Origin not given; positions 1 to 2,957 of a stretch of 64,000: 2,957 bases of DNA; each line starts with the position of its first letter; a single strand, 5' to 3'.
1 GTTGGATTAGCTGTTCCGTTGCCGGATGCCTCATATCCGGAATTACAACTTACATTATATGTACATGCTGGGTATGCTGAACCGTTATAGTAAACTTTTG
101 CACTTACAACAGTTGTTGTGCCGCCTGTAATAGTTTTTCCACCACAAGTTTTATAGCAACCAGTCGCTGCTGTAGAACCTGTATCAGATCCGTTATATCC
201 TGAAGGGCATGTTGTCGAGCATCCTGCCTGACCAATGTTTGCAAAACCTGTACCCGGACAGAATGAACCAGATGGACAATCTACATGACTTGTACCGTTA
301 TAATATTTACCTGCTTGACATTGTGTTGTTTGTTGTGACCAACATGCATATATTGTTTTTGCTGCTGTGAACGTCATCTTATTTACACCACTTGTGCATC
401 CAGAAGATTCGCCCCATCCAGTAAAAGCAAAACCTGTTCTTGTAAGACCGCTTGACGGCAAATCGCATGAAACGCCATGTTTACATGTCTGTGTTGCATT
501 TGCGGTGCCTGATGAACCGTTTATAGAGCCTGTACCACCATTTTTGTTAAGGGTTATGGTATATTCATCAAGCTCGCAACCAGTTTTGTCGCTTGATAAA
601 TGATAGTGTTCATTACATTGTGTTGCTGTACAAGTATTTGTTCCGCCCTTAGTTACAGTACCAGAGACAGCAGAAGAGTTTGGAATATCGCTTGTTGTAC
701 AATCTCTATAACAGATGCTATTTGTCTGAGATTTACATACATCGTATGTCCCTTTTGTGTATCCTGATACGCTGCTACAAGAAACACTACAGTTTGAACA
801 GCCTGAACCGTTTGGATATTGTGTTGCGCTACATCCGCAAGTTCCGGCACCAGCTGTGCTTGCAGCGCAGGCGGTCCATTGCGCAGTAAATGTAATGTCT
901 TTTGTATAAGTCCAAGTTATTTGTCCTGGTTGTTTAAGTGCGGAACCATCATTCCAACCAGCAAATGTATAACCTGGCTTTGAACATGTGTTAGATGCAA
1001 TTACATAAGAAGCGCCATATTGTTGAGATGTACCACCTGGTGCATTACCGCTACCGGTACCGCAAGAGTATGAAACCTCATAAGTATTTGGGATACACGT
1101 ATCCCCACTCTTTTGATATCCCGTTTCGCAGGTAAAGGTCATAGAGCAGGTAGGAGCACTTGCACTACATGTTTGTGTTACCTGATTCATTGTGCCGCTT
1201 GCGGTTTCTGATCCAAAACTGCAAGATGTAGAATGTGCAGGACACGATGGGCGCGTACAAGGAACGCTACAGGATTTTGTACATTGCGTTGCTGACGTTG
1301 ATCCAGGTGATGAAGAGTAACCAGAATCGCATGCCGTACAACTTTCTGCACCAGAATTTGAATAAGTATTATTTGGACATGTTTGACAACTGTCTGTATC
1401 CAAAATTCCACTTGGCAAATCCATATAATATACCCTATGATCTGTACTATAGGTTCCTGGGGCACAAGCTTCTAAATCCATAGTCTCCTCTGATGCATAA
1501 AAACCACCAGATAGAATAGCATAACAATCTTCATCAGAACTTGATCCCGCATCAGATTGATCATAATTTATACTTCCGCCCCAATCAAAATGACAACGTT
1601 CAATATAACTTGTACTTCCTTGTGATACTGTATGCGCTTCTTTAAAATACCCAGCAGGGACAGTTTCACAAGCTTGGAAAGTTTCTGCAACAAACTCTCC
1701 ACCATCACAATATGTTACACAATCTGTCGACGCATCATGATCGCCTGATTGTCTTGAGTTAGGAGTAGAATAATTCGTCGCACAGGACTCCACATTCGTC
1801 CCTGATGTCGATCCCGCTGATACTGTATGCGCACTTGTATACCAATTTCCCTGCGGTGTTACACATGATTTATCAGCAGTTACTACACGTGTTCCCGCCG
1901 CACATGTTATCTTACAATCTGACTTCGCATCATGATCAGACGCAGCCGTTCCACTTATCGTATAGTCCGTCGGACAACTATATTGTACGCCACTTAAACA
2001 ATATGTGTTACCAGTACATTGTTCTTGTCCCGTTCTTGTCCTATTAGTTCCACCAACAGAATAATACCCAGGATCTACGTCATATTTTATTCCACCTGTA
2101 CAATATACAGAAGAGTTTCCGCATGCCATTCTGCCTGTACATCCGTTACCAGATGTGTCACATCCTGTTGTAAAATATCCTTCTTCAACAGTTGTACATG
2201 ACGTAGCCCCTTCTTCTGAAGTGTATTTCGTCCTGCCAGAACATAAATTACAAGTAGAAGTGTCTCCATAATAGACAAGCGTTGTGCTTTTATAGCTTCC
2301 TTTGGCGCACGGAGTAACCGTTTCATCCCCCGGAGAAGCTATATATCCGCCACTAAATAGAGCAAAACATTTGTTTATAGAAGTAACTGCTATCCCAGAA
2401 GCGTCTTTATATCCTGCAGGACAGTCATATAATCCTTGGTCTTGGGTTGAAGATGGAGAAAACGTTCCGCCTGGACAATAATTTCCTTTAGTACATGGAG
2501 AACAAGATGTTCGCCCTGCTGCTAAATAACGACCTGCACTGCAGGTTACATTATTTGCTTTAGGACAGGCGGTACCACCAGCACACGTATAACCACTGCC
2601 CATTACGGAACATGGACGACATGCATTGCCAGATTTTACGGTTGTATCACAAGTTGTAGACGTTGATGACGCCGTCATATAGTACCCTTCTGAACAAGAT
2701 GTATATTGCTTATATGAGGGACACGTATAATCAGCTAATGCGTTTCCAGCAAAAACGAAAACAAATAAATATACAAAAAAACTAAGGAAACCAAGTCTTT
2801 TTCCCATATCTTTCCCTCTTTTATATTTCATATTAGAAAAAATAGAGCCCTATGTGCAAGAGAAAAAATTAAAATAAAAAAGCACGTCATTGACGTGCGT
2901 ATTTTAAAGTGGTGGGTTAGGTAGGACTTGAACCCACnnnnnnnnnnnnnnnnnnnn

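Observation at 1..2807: Unlisted giant secreted protein built from eukaryote-type Cys-rich repeats plus Listeria-Bacteroides-type repeats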

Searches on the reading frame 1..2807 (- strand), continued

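Call 65: search_protein_families(library=pfam, proteins=[P0073, P0092, P0101, P0107, P0117, P0141], max_evalue=0.01)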
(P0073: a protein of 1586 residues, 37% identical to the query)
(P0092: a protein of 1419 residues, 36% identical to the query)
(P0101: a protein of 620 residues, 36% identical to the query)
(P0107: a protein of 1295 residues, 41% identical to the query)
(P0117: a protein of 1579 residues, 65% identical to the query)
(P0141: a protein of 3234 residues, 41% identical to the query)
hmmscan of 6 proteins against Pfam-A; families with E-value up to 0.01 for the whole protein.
P0073 (1586 aa): 3 families
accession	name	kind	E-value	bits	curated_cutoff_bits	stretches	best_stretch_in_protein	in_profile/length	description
PF07699.19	Ephrin_rec_like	-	6.7e-06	26.2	23.1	2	1291-1329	7-45/48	Tyrosine-protein kinase ephrin type A/B receptor-like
PF09479.16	Flg_new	-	7e-06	26.5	27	1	123-190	2-64/65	Listeria-Bacteroides repeat domain (List_Bact_rpt)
PF23091.2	TNFR_ELAPOR1_6th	-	0.0063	16.8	33.2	1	304-330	12-36/41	ELAPOR1-like, TNF receptor-like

P0092 (1419 aa): 2 families
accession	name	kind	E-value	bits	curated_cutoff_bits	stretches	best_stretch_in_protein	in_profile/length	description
PF09479.16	Flg_new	-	1.3e-07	32.1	27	1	131-203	2-65/65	Listeria-Bacteroides repeat domain (List_Bact_rpt)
PF07699.19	Ephrin_rec_like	-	4e-06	26.9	23.1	2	318-354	11-48/48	Tyrosine-protein kinase ephrin type A/B receptor-like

P0101 (620 aa): 1 family
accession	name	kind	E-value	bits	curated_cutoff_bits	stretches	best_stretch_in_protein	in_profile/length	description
PF07699.19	Ephrin_rec_like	-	2.5e-05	24.4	23.1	1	323-362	6-45/48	Tyrosine-protein kinase ephrin type A/B receptor-like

P0107 (1295 aa): 3 families
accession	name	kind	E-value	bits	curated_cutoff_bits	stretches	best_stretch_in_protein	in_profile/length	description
PF09479.16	Flg_new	-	1.9e-06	28.3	27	1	134-206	2-65/65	Listeria-Bacteroides repeat domain (List_Bact_rpt)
PF07699.19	Ephrin_rec_like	-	2.1e-06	27.8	23.1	2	999-1038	6-45/48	Tyrosine-protein kinase ephrin type A/B receptor-like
PF23091.2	TNFR_ELAPOR1_6th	-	0.005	17.2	33.2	1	319-345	12-36/41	ELAPOR1-like, TNF receptor-like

P0117 (1579 aa): 2 families
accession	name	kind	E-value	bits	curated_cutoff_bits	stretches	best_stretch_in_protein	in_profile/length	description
PF09479.16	Flg_new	-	5.2e-19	68.6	27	3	343-403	1-53/65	Listeria-Bacteroides repeat domain (List_Bact_rpt)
PF07699.19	Ephrin_rec_like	-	7.3e-06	26.1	23.1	2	699-736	9-46/48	Tyrosine-protein kinase ephrin type A/B receptor-like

P0141 (3234 aa): 2 families
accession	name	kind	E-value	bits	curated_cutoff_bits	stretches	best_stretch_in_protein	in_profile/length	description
PF09479.16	Flg_new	-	0.0036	17.8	27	1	92-166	6-65/65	Listeria-Bacteroides repeat domain (List_Bact_rpt)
PF07699.19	Ephrin_rec_like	-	0.0039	17.4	23.1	1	2805-2837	12-44/48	Tyrosine-protein kinase ephrin type A/B receptor-like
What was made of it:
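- On Ephrin_rec_like / GCC2_GCC3 (PF07699): P0073, P0092, P0101, P0107 and P0117 score 24.4-27.8 bits (call 65).
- Closest known: Ephrin_rec_like / GCC2_GCC3. Same: Paralogs pass PF07699 (call 65).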

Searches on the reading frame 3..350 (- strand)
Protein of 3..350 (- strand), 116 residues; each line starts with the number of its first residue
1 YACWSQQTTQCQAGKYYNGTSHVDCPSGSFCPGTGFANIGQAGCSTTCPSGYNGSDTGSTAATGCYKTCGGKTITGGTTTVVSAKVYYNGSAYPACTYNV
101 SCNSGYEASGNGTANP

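Call 16: search_protein_families(library=pfam, proteins=[window:3-350:-], max_evalue=1)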
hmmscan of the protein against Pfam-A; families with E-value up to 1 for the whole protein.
window:3-350:- (116 aa): 2 families
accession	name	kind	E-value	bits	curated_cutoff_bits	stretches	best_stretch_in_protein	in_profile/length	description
PF12662.13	cEGF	-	0.074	13.4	26.6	1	101-113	5-17/24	Complement Clr-like EGF-like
PF07473.16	Toxin_11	-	0.17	12.5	25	1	21-31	8-18/28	Spasmodic peptide gm9a; conotoxin from Conus species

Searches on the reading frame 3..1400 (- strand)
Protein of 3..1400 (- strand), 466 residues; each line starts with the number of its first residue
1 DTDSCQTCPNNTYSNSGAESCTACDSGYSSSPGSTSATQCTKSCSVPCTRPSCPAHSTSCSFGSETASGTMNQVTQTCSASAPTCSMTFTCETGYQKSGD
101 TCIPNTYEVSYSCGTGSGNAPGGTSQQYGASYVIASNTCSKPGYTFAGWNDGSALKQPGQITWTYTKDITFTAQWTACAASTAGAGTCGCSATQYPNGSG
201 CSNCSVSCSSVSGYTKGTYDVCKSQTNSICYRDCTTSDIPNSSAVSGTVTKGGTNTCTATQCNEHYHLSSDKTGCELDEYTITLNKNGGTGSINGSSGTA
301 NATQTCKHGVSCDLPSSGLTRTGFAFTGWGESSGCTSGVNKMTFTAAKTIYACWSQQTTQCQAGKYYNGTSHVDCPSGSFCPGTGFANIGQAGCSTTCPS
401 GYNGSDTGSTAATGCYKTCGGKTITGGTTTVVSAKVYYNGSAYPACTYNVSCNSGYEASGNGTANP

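Call 19: find_homologous_proteins(query=window:3-1400:-)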
Query window:3-1400:- (466 aa): 7 proteins with E <= 0.001 among 8000 candidates.
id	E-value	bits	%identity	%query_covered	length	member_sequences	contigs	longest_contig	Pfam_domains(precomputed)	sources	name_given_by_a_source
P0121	2.2e-173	596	64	87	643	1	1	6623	PF09479.17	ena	-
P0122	2.6e-52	196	55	39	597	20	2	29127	PF09479.17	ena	-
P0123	7.5e-17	80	45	24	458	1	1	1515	PF09479.17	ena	-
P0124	8.5e-17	79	53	22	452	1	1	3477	-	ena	-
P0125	2.5e-11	61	53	17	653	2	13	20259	-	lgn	-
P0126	7.5e-7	47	44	12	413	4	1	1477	-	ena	-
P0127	1.3e-4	39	31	52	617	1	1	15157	PF09479.17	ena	-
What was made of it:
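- Tried and rejected: A second homolog search with residues 470-935 gave only 7 hits (call 19), so the model B alignment is shallow.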

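Call 35: search_solved_structures(query=A2, max_evalue=10, show_alignments=2)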
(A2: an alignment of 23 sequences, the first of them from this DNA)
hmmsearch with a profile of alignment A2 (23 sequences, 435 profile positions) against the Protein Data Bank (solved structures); distinct sequences matched with E-value up to 10: 11.
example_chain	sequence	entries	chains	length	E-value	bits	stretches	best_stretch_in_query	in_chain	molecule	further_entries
2y5p_A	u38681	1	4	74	0.047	16.1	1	274-327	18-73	INTERNALIN B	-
1m9s_A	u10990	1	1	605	0.22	13.8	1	274-330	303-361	Internalin B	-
9ta8_A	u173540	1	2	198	0.45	12.8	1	98-147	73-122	mosGCTL-6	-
10qf_A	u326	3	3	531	0.46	12.8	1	268-326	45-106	exo-alpha-sialidase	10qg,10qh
5kb5_A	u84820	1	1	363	0.73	12.1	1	356-432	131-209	Adenosine kinase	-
5kb6_A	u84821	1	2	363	0.74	12.1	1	356-432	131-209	Adenosine kinase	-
9qr5_A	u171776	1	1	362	0.83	12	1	272-327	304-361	Internalin B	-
2y5q_A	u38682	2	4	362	1.2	11.4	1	274-327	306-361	INTERNALIN B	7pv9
7nms_A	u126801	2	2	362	1.3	11.3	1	275-327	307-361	Internalin B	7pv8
9qr4_A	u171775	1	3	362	1.9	10.8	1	277-327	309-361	Internalin B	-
10qi_A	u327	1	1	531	2.1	10.6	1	268-326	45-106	exo-alpha-sialidase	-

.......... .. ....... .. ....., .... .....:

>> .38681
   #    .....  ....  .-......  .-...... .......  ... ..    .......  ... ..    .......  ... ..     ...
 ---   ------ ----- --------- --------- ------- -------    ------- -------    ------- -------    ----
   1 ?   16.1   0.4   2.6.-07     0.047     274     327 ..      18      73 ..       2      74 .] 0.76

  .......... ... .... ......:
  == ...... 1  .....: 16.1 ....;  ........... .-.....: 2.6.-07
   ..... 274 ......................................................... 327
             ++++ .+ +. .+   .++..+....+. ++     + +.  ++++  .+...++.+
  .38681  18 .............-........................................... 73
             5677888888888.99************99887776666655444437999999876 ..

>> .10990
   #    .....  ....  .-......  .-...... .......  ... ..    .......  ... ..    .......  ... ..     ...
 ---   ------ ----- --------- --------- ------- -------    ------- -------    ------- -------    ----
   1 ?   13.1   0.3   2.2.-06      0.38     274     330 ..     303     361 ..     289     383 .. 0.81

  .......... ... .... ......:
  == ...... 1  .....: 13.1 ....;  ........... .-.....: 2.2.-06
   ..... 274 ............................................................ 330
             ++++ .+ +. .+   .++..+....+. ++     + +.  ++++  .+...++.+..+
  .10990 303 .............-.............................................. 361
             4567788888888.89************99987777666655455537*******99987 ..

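Call 40: predict_structure(alignment_id=A2)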
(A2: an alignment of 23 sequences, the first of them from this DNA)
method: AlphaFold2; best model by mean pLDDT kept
length: 436 residues; sequences in the alignment: 23
mean_pLDDT: 78.9   pTM: 0.47
mean pLDDT of the five models: 78.9, 78.1, 77.5, 76.3, 72.7
residues with pLDDT >= 90: 137; 70-90: 197; 50-70: 44; < 50: 58
segments of 3 or more residues with pLDDT < 50: 1-8, 151-153, 155-190, 193-197, 431-436
pLDDT, mean of each block of 10 residues (from residue 1): 46 75 84 81 79 81 86 80 85 70 73 85 69 69 80 40 34 34 41 50 83 85 75 90 89 97 94 95 97 95 97 95 95 92 92 90 91 89 91 85 90 88 78 40
secondary structure, 60 per line:
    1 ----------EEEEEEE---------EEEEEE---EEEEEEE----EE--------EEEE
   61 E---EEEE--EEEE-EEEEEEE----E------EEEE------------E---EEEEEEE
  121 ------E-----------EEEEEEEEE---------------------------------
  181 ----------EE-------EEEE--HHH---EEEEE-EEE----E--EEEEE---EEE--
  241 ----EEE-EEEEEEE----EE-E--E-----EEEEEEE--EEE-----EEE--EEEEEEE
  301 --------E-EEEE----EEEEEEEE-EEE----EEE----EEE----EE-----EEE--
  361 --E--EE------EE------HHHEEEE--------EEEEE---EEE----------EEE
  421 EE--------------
elements in order: E11-17 E27-32 E36-42 E57-61 E65-68 E71-74 E76-82 E94-97 E114-120 E139-147 E200-203 E212-216 E218-220 E228-232 E236-238 E245-247 E249-255 E272-278 E281-283 E289-291 E294-300 E311-314 E319-326 E328-330 E335-337 E342-344 E356-358 E385-388 E397-401 E405-407 E418-422

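Call 46: fold_search(model_id=the predicted structure, library=pdb)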
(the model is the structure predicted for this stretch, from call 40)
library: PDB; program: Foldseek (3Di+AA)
matches with E <= 10: 63; with E <= 0.001: 0
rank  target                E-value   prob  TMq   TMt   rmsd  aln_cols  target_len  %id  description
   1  9qr5                  1.6e-02  1.00  0.13  0.16  13.9       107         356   14  InlB392_V333E: V333E variant of Listeria monocytogenes InlB (internalin B) residues 36-392 (released 2025-11-26)
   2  7nms                  1.9e-02  1.00  0.13  0.16  12.9       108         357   16  InlB392_T332E: T332E variant of Listeria monocytogenes InlB (internalin B) residues 36-392 (released 2022-01-26)
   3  9qr4_A                2.0e-02  1.00  0.13  0.16  12.5       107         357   15  InlB392_T336Y: T336Y variant of Listeria monocytogenes InlB (internalin B) residues 36-392 (released 2025-12-03)
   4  7pv9_A                2.2e-02  1.00  0.14  0.16  12.6       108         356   15  Listeria monocytogene InlB (internalin B) residues 36-392 (internalin domain and B-repeat) (released 2022-01-26)
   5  10qf                  3.4e-02  1.00  0.15  0.13   3.2        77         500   23  Crystal Structure of Treponema denticola Sialidase (TDE_0471) (released 2026-02-25)
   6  2y5p_D                4.6e-02  1.00  0.12  0.62   4.4        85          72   18  B-repeat of Listeria monocytogenes InlB (internalin B) (released 2011-02-23)
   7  7yl4_A                5.7e-02  0.41  0.13  0.12  21.7       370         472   11  Cell surface protein YwfG protein (apo form) (released 2023-06-07)
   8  9qr4_C                6.6e-02  0.97  0.12  0.14  13.2       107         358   17  InlB392_T336Y: T336Y variant of Listeria monocytogenes InlB (internalin B) residues 36-392 (released 2025-12-03)
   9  10qi                  1.1e-01  1.00  0.15  0.13   3.2        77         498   23  Crystal Structure of Treponema denticola Sialidase (TDE_0471) D165A mutant bound to 3'-sialyllactose (only Neu5Ac visibl (released 2026-02-25)
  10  2y5p_C                1.1e-01  1.00  0.13  0.67   3.9        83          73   18  B-repeat of Listeria monocytogenes InlB (internalin B) (released 2011-02-23)
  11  2y5p_A                1.5e-01  1.00  0.14  0.71   2.8        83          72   17  B-repeat of Listeria monocytogenes InlB (internalin B) (released 2011-02-23)
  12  7yl6_B                2.2e-01  0.41  0.12  0.13  19.1       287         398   11  Cell surface protein YwfG protein complexed with alpha-1,2-mannobiose (released 2023-06-07)
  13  7yl5_B                3.9e-01  0.35  0.13  0.14  18.9       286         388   10  Cell surface protein YwfG protein complexed with mannose (released 2023-06-07)
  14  7lsr_A                4.3e-01  0.69  0.13  0.08  11.4       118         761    8  Ruminococcus bromii Amy12-D392A with maltoheptaose (released 2021-07-14)
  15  7lsa_A                5.3e-01  0.66  0.13  0.08  11.3       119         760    8  Ruminococcus bromii Amy12 with maltoheptaose (released 2021-07-14)
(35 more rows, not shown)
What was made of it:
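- On Flg_new / InlB B-repeat (PF09479; TIGR02543): Call 46.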

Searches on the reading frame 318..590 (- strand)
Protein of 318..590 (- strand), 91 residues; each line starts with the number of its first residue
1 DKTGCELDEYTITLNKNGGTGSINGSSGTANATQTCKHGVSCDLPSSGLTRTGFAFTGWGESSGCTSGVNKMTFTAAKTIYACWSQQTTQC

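Call 16: search_protein_families(library=pfam, proteins=[window:318-590:-], max_evalue=1)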
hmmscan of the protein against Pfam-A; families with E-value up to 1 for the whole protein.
window:318-590:- (91 aa): 1 family
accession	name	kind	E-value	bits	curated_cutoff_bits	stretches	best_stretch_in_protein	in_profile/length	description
PF09479.16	Flg_new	-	9.7e-09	35.7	27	1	10-82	1-64/65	Listeria-Bacteroides repeat domain (List_Bact_rpt)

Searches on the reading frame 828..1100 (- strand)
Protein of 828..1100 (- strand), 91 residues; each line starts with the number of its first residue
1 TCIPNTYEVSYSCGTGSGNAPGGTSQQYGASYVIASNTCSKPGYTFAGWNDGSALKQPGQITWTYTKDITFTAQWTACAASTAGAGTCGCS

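Call 16: search_protein_families(library=pfam, proteins=[window:828-1100:-], max_evalue=1)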
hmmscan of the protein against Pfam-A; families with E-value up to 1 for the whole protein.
window:828-1100:- (91 aa): 2 families
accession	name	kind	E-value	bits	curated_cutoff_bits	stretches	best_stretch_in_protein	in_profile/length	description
PF09479.16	Flg_new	-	2.9e-08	34.1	27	1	7-74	1-65/65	Listeria-Bacteroides repeat domain (List_Bact_rpt)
PF18998.6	Flg_new_2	-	0.023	15.1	23.6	1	17-77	10-71/73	Divergent InlB B-repeat domain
